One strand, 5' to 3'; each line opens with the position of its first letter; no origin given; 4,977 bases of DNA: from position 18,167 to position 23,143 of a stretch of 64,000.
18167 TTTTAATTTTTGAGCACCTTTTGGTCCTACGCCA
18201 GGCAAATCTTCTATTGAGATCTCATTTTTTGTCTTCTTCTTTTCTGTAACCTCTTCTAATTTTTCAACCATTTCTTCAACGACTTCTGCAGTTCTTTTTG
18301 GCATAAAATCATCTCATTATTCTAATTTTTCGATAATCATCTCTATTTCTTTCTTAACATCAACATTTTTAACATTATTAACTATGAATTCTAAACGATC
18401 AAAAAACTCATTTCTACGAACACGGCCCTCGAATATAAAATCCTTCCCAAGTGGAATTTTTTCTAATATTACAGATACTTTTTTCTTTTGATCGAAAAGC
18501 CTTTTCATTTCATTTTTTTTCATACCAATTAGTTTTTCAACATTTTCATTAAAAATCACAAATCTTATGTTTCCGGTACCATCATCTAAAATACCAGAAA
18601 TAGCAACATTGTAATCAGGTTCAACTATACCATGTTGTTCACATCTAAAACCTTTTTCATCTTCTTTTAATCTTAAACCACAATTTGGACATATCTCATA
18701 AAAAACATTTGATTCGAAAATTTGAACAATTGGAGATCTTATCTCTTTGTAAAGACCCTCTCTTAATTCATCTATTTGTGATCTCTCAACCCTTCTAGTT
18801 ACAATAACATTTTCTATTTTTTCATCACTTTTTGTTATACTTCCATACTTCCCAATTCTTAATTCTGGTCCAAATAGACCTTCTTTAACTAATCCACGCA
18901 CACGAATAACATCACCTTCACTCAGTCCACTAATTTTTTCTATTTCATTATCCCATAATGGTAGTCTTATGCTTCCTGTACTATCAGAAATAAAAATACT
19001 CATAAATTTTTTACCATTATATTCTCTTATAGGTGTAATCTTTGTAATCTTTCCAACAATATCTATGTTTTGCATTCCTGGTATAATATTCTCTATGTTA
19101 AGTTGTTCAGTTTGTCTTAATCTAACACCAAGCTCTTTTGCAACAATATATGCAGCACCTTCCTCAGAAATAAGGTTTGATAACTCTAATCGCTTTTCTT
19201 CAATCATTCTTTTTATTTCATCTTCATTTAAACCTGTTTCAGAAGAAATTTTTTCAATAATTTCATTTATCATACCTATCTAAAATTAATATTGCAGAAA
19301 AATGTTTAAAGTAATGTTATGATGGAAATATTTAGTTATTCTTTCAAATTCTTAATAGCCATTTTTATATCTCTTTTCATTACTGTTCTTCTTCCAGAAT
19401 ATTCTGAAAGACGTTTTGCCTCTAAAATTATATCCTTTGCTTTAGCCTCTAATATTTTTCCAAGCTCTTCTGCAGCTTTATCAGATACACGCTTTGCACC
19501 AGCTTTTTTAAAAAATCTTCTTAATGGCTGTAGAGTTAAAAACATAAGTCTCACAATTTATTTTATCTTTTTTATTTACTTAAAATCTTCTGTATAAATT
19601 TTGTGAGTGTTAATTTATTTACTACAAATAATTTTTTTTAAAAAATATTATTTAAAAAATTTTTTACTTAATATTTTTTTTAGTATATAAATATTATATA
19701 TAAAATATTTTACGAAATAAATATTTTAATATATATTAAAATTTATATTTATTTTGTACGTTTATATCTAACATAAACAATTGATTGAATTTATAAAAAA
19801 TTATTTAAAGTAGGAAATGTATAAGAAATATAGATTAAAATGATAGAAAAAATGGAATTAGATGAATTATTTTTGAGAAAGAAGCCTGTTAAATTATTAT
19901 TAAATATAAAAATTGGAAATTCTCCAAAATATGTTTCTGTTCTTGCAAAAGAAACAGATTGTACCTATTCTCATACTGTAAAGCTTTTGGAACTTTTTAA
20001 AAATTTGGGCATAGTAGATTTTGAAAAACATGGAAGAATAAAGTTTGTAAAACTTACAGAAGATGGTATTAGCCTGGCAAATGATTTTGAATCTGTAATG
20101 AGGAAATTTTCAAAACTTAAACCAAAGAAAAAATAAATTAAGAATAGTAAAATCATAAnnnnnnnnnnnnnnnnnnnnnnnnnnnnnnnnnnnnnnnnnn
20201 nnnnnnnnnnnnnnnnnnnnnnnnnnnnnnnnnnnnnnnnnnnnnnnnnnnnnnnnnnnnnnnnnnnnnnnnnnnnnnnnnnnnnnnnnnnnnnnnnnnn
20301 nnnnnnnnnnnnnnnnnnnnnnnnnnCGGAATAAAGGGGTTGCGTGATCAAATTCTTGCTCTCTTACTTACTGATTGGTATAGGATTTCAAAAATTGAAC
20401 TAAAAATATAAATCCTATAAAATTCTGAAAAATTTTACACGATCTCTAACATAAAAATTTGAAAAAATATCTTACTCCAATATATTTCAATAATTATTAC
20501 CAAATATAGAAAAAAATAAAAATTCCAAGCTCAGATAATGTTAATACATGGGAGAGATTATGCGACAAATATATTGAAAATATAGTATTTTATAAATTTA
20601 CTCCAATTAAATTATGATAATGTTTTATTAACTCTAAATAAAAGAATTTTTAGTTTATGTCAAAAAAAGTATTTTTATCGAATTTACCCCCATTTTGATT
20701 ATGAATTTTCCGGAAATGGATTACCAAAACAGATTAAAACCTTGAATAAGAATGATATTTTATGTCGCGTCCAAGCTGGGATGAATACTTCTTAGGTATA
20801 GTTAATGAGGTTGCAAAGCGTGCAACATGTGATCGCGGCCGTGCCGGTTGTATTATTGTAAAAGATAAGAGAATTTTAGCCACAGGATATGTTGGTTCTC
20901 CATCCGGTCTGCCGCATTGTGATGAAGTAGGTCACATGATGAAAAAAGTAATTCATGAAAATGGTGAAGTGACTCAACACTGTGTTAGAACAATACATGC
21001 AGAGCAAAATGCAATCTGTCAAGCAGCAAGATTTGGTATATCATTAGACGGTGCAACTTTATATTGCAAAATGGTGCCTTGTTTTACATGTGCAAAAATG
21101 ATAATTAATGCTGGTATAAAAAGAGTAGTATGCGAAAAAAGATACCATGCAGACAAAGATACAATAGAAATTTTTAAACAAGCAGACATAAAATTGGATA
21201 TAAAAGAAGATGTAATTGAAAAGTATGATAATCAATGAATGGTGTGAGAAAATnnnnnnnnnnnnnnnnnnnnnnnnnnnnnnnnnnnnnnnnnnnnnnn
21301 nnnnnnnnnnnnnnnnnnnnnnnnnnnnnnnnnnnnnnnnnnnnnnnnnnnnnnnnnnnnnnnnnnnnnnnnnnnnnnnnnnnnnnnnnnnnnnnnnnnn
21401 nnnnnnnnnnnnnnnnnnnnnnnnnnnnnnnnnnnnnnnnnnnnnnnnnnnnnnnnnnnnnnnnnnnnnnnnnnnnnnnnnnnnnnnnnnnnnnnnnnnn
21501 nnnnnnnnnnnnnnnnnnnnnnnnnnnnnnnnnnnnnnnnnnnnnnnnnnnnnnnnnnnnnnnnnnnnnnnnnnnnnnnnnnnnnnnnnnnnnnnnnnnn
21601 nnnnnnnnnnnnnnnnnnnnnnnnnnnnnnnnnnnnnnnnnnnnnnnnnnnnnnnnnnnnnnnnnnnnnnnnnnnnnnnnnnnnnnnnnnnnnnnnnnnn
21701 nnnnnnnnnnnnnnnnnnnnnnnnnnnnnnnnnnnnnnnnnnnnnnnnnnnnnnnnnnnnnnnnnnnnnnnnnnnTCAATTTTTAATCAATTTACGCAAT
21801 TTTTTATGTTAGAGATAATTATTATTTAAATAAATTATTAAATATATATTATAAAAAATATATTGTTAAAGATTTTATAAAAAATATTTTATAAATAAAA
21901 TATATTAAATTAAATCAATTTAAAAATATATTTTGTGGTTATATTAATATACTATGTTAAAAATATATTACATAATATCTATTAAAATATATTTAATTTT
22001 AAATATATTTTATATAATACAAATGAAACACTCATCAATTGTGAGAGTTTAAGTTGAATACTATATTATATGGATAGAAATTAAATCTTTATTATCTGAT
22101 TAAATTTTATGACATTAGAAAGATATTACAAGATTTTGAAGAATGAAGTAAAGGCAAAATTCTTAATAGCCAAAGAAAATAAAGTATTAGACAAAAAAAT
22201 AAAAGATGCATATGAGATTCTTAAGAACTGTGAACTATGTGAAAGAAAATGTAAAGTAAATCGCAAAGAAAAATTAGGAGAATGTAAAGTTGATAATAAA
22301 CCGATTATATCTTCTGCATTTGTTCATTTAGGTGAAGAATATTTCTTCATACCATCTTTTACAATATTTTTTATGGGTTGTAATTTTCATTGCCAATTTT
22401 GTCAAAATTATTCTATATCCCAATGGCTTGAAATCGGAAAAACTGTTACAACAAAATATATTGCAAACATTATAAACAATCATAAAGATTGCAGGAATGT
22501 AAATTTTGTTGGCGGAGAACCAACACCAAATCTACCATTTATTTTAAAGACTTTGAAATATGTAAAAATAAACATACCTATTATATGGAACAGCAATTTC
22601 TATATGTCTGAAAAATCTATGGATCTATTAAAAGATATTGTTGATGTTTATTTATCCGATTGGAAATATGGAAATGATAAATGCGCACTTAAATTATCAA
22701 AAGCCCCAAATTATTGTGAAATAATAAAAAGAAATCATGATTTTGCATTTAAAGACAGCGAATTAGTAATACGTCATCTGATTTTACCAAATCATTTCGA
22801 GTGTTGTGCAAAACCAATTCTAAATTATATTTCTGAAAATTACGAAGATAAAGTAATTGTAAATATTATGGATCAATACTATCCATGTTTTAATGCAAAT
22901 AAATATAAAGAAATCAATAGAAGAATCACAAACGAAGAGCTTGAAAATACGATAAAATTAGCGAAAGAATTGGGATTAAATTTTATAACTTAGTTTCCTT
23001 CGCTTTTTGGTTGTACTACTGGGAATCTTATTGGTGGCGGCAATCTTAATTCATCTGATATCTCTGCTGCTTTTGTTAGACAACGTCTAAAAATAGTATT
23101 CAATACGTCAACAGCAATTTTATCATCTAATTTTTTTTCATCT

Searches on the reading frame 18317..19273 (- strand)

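Call 7: search_protein_families(library=pfam, proteins=[window:18317-19273:-], max_evalue=0.01)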
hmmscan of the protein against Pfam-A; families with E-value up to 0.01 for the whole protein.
window:18317-19273:- (318 aa): 5 families
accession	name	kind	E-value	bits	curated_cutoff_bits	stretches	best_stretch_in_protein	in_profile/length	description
PF08646.16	Rep_fac-A_C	-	8.1e-17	61.8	28.5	1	175-311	1-144/146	Replication factor-A C terminal domain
PF01336.31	tRNA_anti-codon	-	4.6e-14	52.5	27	1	72-141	3-70/75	OB-fold nucleic acid binding domain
PF17244.8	CDC24_OB3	-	1.9e-05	25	25.4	1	65-129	4-74/216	Cell division control protein 24, OB domain 3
PF09999.14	DUF2240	-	7.7e-05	22.8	22.3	1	2-52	87-137/144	Uncharacterized protein conserved in archaea (DUF2240)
PF17008.10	DUF5088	-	0.0012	19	29.4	1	74-131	1-60/184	Domain of unknown function (DUF5088)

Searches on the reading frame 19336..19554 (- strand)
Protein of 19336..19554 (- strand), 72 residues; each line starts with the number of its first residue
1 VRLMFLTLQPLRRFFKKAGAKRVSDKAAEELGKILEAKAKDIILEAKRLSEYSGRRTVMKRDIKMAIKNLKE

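Call 94: search_protein_families(library=pfam, proteins=[window:19336-19554:-], max_evalue=0.001)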
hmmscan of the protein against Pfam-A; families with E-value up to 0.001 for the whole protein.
window:19336-19554:- (72 aa): 4 families
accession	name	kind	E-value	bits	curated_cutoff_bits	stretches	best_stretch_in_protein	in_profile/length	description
PF00808.29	CBFD_NFYB_HMF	-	5.5e-09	36.6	21.4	1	6-67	3-65/65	Histone-like transcription factor (CBF/NF-Y) and archaeal histone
PF00125.30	Histone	-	1.4e-06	29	26.4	1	18-68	70-120/122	Core histone H2A/H2B/H3/H4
PF09123.17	DUF1931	-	5e-05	23.9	21.8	1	11-66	1-56/138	Domain of unknown function (DUF1931)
PF02969.23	TAF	-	0.0009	19.8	21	0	19-68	17-66/66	TATA box binding protein associated factor (TAF)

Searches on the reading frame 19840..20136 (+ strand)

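Call 7: search_protein_families(library=pfam, proteins=[window:19840-20136:+], max_evalue=0.01)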
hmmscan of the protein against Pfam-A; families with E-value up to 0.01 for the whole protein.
window:19840-20136:+ (98 aa): 2 families
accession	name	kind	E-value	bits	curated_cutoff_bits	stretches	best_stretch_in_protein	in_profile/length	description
PF25212.1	HVO_A0114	-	2.2e-05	24.6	27.6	1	11-76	19-83/84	HVO_A0114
PF13463.12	HTH_27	-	0.0003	21.4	22.2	1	19-76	8-68/68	Winged helix DNA-binding domain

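Call 8: search_protein_families(library=ncbifam, proteins=[window:19840-20136:+], max_evalue=0.01)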
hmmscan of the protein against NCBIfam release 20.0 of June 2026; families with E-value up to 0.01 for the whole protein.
window:19840-20136:+ (98 aa): 0 families

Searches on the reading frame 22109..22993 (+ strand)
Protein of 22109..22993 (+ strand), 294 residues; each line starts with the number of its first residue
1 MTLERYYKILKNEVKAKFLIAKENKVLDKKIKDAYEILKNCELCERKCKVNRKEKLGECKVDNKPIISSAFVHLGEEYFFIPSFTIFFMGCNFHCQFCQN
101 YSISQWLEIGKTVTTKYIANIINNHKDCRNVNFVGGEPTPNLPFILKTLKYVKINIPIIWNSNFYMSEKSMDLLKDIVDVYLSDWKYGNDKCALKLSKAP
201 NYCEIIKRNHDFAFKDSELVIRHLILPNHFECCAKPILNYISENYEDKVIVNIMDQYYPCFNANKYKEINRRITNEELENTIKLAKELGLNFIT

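Call 94: search_protein_families(library=pfam, proteins=[window:22109-22993:+], max_evalue=0.001)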
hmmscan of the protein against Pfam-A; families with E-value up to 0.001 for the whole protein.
window:22109-22993:+ (294 aa): 2 families
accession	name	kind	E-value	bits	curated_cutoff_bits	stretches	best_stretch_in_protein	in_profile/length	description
PF04055.27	Radical_SAM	-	3.2e-17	63.6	29.5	1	86-228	2-153/166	Radical SAM superfamily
PF13353.11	Fer4_12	-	8e-12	46.1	22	1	85-188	9-118/137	4Fe-4S single cluster domain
